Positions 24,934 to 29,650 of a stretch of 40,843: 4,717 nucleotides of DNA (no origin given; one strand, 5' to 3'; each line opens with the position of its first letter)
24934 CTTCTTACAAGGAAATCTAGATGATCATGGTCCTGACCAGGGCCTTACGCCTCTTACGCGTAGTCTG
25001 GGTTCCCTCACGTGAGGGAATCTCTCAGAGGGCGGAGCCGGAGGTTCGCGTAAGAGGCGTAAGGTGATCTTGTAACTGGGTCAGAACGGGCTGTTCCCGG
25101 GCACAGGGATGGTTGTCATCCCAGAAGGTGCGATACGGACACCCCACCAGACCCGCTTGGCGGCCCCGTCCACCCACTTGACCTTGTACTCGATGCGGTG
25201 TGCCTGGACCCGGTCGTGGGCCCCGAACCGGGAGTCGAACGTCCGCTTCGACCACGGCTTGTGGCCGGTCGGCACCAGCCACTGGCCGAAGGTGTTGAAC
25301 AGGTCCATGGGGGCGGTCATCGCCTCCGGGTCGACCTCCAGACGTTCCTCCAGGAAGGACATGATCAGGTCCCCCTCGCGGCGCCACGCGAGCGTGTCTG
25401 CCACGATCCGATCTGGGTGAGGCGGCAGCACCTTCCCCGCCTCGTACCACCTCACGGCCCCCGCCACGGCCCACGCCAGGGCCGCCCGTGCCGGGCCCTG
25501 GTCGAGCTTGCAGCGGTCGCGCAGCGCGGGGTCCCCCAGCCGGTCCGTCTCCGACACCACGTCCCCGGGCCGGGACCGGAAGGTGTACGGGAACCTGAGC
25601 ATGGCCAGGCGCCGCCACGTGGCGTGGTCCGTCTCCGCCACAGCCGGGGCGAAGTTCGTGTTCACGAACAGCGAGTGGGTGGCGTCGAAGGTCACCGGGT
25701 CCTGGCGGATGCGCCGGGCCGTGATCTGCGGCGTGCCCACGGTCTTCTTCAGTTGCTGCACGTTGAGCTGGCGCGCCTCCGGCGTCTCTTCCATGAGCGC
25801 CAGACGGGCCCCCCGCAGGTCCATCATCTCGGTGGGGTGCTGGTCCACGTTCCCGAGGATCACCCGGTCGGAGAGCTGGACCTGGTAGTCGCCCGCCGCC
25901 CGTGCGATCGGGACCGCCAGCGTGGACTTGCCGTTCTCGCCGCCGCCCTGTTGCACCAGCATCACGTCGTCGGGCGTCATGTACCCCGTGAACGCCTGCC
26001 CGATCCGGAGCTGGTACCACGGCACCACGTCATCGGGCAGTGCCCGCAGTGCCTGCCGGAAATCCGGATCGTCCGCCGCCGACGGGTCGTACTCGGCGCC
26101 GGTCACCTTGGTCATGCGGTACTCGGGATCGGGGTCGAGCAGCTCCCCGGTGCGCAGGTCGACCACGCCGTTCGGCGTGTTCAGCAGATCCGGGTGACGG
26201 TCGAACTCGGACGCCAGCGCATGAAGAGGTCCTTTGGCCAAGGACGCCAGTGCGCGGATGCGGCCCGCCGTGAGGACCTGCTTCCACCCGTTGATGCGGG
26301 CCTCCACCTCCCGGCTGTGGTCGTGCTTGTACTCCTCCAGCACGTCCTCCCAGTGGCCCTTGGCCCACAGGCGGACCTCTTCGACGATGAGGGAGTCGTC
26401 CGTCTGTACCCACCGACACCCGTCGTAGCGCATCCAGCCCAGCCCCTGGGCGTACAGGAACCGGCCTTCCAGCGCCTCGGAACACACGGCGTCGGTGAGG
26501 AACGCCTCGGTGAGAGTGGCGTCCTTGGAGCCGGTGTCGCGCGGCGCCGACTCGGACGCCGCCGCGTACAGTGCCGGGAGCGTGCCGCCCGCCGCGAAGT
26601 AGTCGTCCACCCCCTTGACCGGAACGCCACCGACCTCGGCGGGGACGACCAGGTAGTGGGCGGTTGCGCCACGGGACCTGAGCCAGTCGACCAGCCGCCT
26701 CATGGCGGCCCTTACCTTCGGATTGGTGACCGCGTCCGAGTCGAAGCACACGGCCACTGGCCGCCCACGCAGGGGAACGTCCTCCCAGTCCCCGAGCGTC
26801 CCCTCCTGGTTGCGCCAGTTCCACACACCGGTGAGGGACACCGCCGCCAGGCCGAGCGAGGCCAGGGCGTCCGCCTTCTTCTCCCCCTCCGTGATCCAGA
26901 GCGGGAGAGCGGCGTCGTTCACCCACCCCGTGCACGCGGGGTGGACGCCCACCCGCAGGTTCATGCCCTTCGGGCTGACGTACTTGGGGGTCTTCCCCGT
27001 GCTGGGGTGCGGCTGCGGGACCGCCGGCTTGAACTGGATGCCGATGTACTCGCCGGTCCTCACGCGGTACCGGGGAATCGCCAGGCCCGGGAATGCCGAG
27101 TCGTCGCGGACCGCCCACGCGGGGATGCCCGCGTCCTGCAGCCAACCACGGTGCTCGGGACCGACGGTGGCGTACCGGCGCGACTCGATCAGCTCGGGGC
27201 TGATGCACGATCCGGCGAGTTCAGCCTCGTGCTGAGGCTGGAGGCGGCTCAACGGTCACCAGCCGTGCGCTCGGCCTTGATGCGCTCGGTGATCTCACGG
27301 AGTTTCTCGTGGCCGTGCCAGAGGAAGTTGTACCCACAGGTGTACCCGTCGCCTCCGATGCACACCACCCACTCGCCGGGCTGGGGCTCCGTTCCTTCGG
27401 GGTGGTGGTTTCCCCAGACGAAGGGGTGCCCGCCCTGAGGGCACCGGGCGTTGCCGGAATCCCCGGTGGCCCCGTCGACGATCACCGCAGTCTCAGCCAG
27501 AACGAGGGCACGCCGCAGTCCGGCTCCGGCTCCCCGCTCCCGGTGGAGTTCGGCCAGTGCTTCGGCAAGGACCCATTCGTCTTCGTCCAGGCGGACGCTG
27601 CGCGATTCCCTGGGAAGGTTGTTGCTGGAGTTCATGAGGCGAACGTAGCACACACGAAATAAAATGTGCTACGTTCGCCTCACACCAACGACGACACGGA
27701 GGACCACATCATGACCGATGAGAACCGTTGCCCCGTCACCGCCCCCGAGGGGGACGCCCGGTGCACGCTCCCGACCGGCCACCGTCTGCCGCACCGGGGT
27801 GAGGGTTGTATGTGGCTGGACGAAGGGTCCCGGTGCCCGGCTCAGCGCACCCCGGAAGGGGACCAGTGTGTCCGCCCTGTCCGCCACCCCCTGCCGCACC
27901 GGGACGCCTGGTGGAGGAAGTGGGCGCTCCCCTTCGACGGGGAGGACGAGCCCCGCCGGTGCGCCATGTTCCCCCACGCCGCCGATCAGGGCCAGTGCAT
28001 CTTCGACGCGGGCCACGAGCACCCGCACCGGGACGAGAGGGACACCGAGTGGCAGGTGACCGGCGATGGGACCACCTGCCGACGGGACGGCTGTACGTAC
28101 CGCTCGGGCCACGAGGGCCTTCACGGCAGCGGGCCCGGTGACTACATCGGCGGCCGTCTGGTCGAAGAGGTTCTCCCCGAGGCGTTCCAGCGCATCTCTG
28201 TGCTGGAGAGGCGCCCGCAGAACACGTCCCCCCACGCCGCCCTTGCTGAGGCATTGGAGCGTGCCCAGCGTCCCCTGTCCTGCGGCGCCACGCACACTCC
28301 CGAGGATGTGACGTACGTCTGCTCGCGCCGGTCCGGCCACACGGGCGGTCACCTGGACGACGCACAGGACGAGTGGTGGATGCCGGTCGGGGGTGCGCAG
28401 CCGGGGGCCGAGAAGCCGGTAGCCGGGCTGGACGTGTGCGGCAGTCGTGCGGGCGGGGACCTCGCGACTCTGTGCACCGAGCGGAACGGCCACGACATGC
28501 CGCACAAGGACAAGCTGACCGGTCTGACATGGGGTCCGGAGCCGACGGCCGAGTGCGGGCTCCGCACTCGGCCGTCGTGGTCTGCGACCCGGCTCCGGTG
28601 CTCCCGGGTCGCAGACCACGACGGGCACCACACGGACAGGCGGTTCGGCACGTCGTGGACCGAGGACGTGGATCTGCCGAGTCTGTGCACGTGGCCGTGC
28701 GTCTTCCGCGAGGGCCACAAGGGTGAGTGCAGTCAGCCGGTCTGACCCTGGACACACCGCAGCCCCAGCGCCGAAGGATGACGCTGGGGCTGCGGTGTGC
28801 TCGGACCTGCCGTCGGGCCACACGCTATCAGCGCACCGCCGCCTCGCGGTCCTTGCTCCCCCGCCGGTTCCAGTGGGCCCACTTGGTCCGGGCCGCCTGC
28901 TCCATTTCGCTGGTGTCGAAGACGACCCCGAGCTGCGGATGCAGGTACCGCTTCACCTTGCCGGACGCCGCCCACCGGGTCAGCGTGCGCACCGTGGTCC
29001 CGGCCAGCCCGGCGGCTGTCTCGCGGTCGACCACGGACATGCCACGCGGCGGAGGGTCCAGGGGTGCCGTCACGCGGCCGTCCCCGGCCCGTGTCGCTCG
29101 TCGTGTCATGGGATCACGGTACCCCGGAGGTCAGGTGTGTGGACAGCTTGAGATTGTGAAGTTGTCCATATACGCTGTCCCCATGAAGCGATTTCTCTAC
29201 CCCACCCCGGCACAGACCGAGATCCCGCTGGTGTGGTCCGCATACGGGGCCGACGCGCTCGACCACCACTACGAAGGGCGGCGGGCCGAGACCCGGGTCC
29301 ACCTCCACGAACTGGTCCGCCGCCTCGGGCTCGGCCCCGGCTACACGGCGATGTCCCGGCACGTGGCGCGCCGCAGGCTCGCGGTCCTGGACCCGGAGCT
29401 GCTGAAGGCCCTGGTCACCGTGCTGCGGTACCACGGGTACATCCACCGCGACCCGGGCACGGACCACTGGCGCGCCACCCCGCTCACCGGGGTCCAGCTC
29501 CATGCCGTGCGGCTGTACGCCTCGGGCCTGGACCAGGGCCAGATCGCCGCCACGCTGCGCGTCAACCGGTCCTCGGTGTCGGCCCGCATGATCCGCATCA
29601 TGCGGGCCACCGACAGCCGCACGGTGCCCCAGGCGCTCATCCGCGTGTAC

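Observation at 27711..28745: Immediate-early protein built from eight tandem CCHH zinc-finger-like units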

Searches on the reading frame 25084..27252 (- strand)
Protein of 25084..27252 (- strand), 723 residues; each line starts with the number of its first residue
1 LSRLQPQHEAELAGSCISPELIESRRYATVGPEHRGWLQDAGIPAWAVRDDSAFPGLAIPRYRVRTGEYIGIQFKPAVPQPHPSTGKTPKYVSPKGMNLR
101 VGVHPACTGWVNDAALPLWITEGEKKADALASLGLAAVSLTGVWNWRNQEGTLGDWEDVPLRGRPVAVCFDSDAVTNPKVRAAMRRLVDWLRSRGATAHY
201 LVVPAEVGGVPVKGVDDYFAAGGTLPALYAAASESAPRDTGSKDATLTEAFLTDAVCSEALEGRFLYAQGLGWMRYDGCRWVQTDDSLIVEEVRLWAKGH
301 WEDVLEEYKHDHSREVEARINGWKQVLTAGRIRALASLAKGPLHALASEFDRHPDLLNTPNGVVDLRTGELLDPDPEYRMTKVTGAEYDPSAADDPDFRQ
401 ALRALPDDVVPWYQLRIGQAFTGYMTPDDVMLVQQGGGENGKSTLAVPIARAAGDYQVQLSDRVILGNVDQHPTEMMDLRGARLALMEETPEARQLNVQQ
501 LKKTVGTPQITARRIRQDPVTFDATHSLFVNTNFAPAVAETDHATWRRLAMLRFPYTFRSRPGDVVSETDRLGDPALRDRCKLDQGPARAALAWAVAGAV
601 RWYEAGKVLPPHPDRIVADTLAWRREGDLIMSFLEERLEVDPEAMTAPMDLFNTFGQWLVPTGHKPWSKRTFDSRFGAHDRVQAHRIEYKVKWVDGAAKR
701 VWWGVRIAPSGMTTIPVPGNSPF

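Call 16: search_protein_families(library=pfam, proteins=[window:25084-27252:-], max_evalue=0.01)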
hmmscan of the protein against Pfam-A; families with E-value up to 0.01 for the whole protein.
window:25084-27252:- (723 aa): 4 families
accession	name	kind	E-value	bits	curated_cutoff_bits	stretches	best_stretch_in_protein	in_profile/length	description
PF08706.16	D5_N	-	4.9e-22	79.2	22.4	1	263-403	10-141/145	D5 N terminal like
PF12965.13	DUF3854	-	6e-18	65.4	23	1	110-223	4-127/130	Domain of unknown function (DUF3854)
PF19263.5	DUF5906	-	8.9e-08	33.2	27.6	1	436-548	3-114/114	Family of unknown function (DUF5906)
PF03288.22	Pox_D5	-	0.0091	16.9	21.4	0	626-679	2-56/86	Poxvirus D5 protein-like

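Call 70: search_protein_families(library=phrogs, proteins=[window:25084-27252:-], max_evalue=0.001)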
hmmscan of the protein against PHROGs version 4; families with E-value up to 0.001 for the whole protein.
window:25084-27252:- (723 aa): 10 families
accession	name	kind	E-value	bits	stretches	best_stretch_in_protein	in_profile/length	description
phrog_1156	-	DNA, RNA and nucleotide metabolism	4.1e-68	231.7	1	260-709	376-827/855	DNA primase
phrog_6088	-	DNA, RNA and nucleotide metabolism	3e-67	228.6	1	119-708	191-764/772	DNA primase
phrog_2478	-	DNA, RNA and nucleotide metabolism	2.4e-57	195.6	1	235-686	393-828/854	DNA polymerase/primase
phrog_1829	-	DNA, RNA and nucleotide metabolism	6.8e-46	157.8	1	263-677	341-734/772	DNA primase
phrog_16950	-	DNA, RNA and nucleotide metabolism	4.1e-41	141.8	1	287-673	414-803/843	DNA primase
phrog_1883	-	DNA, RNA and nucleotide metabolism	9.9e-38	130.9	1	331-664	391-714/756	DNA helicase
phrog_864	-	DNA, RNA and nucleotide metabolism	2.5e-32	113.3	1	296-706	234-624/1064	DNA primase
phrog_7601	-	unknown function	7.5e-18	65.9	1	431-675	22-249/289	-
phrog_16213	-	DNA, RNA and nucleotide metabolism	6.7e-13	48.8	1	84-562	57-526/732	DNA primase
phrog_849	-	DNA, RNA and nucleotide metabolism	2.7e-06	27.6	1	57-143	185-272/435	DNA primase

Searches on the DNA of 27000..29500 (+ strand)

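Call 6: search_dna_similar(query=window:27000-29500:+, collection=phages, mode=near)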
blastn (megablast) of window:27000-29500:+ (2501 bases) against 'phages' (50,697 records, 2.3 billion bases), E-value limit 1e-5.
No match.
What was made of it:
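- Tried and rejected: megablast of the locus against phage genomes gave none (call 6).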
